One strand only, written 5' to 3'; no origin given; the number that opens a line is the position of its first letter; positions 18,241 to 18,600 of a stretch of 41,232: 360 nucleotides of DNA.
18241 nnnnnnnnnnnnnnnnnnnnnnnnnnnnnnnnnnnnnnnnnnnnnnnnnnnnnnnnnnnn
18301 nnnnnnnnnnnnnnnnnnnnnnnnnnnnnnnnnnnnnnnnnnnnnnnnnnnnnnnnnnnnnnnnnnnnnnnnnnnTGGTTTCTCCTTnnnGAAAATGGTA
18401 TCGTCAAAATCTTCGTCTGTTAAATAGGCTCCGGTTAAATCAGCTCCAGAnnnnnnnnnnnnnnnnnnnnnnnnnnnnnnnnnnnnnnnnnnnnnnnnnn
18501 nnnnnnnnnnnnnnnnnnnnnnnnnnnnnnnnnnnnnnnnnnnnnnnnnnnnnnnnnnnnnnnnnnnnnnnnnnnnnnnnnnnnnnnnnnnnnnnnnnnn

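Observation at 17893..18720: Tandem, recently duplicated pentapeptide-repeat proteins: candidate DNA mimics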

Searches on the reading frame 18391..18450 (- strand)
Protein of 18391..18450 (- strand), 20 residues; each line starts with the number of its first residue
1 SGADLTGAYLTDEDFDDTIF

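Call 82: search_solved_structures(query=window:18391-18450:-, max_evalue=10, show_alignments=0)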
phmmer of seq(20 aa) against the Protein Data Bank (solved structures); distinct sequences matched with E-value up to 10: 12.
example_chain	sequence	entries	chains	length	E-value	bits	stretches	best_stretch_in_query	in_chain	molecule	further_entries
2j8k_A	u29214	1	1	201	0.0036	19.5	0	1-19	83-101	NP275-NP276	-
3du1_X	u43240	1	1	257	0.0047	19.1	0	2-16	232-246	All3740 protein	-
4yfo_A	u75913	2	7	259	0.0076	18.6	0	3-15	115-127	beta1_ex1 | 6beta1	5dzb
5dn0_A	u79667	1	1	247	0.018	17.5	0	2-17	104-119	beta1 t1555 loop variant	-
5di5_A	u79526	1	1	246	0.042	16.5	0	2-17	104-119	beta1 t801 loop variant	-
4yc5_A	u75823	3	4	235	0.048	16.3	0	1-14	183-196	beta1 | beta1 protein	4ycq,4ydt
2j8i_A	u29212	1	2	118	0.11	15.3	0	1-19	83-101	NP275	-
3n90_A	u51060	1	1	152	0.12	15.2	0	3-15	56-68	Thylakoid lumenal 15 kDa protein 1, chloroplastic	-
2f3l_A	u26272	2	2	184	0.22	14.5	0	2-13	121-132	RFR-Domain | pentapeptide repeat protein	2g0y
5dra_A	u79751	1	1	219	0.27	14.2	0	1-14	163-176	3beta1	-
9vfj_10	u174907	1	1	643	1.5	12.1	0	3-17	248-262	LHCI-10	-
2m97_A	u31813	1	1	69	3.4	11.1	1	5-17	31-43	Optimized Ratiometric Calcium Sensor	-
